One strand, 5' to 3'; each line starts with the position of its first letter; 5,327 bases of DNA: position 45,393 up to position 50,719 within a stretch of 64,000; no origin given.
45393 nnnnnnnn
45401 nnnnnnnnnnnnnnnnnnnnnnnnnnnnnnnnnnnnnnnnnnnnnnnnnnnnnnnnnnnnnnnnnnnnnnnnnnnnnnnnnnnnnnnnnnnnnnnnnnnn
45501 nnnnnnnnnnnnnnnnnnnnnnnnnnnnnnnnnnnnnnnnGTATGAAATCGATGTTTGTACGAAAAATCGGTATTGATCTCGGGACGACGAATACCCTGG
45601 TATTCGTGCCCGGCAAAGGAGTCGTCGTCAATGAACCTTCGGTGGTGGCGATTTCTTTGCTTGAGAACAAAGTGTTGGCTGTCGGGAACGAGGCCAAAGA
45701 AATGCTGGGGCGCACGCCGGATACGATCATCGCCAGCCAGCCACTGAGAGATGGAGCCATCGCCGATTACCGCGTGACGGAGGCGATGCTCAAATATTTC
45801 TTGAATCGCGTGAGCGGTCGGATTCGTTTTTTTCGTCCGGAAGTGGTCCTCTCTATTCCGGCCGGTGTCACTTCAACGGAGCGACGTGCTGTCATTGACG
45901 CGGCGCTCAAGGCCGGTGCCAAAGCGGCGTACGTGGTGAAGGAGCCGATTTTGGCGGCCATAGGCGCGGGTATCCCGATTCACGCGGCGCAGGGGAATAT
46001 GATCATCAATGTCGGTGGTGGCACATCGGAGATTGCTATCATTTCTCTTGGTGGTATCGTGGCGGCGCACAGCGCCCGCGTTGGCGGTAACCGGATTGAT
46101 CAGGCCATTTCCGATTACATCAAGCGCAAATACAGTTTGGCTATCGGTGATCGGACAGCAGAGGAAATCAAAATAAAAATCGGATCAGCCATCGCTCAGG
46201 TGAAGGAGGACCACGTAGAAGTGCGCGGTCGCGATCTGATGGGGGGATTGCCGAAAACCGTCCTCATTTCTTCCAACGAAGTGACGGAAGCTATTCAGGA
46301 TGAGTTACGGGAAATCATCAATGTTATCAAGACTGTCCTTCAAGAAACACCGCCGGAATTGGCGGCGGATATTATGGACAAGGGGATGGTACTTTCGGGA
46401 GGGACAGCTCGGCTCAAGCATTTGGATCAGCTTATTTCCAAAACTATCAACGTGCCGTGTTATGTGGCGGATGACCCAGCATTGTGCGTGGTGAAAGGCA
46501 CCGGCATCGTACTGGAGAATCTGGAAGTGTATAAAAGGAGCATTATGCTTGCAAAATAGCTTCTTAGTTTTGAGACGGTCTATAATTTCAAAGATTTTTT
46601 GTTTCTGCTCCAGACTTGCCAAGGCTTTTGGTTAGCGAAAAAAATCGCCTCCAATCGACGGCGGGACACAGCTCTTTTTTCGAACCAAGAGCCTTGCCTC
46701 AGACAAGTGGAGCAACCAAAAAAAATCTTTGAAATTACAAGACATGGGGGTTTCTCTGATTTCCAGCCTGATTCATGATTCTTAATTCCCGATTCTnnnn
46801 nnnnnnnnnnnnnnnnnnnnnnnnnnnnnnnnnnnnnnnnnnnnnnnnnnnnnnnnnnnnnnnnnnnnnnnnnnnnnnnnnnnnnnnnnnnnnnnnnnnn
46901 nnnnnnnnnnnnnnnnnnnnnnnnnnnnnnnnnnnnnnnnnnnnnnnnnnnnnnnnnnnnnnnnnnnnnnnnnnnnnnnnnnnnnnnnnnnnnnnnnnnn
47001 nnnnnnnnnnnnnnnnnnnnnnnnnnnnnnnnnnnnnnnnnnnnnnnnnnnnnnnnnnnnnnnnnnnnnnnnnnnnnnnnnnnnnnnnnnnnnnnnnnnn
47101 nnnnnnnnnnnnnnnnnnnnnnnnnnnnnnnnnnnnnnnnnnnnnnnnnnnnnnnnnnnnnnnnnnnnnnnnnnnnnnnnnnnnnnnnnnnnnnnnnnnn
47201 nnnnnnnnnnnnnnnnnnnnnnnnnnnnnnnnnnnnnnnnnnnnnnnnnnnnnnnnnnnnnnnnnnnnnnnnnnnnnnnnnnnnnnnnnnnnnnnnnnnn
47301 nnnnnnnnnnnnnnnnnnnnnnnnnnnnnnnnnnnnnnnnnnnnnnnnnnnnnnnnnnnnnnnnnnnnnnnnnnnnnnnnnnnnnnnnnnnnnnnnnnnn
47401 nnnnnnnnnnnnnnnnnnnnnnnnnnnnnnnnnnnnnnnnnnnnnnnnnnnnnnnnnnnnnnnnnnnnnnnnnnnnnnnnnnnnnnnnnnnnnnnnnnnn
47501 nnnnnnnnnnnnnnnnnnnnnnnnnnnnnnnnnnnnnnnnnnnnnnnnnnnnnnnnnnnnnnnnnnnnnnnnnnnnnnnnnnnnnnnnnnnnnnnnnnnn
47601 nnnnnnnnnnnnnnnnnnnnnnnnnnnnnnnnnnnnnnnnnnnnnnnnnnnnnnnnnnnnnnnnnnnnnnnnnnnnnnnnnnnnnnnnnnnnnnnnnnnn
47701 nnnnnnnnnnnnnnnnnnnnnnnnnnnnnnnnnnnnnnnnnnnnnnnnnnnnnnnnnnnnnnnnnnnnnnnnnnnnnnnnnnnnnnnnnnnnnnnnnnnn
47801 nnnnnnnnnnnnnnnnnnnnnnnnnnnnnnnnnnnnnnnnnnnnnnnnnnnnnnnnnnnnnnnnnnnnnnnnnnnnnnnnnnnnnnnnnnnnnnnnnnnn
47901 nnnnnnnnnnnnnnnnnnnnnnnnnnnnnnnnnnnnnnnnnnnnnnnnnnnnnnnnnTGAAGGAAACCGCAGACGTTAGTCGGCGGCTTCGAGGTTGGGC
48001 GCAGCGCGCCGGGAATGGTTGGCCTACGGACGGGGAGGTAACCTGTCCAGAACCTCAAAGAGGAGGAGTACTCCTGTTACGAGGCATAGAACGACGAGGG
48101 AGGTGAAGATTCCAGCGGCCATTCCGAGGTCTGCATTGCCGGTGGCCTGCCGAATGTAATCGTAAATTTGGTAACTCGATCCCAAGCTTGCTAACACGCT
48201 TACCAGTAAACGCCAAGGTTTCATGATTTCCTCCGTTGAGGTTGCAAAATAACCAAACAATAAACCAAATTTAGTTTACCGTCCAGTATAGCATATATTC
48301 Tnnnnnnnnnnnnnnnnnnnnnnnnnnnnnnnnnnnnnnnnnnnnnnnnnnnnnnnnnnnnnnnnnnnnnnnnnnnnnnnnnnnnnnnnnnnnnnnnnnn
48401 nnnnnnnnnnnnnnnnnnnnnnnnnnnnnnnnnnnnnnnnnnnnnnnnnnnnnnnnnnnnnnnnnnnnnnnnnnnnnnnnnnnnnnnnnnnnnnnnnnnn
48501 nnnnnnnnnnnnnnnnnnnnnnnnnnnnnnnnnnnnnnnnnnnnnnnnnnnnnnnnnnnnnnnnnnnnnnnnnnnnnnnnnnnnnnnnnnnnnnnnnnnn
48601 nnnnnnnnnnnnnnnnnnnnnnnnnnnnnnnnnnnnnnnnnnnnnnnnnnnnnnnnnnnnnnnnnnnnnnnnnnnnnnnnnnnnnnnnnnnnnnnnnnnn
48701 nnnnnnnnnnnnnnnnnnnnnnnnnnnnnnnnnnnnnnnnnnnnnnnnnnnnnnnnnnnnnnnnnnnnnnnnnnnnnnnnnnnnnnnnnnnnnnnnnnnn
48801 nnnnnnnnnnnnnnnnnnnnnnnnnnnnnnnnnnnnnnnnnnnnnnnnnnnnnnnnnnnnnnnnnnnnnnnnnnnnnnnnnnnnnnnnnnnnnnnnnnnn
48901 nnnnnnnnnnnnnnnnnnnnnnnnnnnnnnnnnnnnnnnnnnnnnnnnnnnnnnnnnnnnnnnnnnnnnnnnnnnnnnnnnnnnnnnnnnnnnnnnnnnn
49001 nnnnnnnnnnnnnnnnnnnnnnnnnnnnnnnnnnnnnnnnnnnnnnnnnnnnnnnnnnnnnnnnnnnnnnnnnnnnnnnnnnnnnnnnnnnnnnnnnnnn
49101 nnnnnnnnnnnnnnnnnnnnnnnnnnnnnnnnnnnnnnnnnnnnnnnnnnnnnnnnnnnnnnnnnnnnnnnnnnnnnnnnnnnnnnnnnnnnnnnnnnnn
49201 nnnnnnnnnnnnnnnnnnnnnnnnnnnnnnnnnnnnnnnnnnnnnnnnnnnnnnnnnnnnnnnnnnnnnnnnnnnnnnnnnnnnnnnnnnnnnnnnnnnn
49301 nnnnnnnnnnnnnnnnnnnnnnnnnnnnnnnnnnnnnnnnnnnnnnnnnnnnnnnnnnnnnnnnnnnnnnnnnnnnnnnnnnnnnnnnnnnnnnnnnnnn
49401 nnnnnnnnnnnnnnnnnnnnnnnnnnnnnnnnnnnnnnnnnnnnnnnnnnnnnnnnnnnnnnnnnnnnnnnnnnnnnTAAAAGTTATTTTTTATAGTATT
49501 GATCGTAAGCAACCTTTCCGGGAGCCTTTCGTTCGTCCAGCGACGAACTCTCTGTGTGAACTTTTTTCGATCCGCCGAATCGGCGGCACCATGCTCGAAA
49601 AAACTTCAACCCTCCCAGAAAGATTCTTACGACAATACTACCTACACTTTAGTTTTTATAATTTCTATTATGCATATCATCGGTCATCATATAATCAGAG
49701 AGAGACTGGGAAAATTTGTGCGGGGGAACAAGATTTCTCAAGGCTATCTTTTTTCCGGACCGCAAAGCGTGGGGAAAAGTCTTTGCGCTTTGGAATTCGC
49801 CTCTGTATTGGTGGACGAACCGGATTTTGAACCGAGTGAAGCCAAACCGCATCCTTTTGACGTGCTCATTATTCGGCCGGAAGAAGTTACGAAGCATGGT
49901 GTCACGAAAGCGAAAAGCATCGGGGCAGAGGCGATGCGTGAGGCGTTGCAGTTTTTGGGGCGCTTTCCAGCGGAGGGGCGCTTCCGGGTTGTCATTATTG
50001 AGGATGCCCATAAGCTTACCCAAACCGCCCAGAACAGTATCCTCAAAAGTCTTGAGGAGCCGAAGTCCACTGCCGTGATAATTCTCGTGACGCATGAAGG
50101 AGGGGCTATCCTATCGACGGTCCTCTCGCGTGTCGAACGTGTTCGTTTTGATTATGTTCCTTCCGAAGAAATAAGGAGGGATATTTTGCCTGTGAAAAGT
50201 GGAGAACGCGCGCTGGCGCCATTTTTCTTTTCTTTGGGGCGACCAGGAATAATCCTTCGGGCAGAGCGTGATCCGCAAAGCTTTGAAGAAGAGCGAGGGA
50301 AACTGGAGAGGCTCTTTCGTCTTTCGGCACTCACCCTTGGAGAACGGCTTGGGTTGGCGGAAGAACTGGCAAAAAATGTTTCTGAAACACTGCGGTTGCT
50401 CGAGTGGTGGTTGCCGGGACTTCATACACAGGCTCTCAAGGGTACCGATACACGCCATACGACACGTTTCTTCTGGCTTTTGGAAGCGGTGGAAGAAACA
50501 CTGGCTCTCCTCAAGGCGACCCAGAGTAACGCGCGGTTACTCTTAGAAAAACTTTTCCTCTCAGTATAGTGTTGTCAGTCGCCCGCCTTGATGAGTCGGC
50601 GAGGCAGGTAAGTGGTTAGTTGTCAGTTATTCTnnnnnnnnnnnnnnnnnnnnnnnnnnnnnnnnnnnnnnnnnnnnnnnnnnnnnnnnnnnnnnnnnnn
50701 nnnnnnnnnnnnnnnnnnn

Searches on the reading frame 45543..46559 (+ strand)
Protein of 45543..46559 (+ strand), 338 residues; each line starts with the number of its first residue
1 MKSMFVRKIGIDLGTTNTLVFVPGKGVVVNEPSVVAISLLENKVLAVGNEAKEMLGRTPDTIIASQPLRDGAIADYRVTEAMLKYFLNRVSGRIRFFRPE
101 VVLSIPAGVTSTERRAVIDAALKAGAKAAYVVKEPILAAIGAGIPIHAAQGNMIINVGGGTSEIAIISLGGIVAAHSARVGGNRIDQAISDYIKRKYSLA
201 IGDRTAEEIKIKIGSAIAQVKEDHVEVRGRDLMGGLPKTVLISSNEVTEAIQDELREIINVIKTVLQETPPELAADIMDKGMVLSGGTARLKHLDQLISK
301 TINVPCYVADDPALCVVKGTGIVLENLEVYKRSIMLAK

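Call 59: search_protein_families(library=pfam, max_evalue=0.001, proteins=[window:45543-46559:+])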
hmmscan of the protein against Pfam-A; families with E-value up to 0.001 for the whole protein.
window:45543-46559:+ (338 aa): 5 families
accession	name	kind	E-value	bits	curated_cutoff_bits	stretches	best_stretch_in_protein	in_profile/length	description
PF06723.19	MreB_Mbl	-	1e-132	442.4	27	1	8-330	3-325/327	MreB/Mbl protein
PF00012.26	HSP70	-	7e-12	44.8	20.6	1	100-318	135-366/599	Hsp70 protein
PF14450.12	FtsA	-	1.4e-10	42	31.8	1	154-310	2-111/127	Cell division protein FtsA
PF00022.25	Actin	-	7.8e-07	28.5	27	1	45-196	46-190/410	Actin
PF11104.14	PilM_2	-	0.00097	18.6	27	0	282-336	278-331/340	Type IV pilus assembly protein PilM;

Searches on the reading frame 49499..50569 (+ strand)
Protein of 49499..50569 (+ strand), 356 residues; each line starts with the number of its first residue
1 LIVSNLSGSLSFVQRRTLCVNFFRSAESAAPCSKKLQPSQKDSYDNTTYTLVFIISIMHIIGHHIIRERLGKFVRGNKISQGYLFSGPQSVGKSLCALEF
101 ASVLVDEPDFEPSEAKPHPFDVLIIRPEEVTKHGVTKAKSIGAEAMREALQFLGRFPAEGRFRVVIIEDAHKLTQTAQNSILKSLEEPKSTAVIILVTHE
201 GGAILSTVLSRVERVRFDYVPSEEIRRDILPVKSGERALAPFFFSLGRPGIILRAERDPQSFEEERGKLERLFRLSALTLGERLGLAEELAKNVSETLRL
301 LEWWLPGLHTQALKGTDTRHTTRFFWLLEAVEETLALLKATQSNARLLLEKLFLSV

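Call 59: search_protein_families(library=pfam, max_evalue=0.001, proteins=[window:49499-50569:+])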
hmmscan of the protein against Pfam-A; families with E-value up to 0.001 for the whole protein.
window:49499-50569:+ (356 aa): 2 families
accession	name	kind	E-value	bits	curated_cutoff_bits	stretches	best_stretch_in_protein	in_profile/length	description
PF13177.12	DNA_pol3_delta2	-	3.4e-29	102.3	27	1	66-218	5-158/161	DNA polymerase III, delta subunit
PF00004.35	AAA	-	4.9e-05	24.2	21.2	1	84-215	2-126/131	ATPase family associated with various cellular activities (AAA)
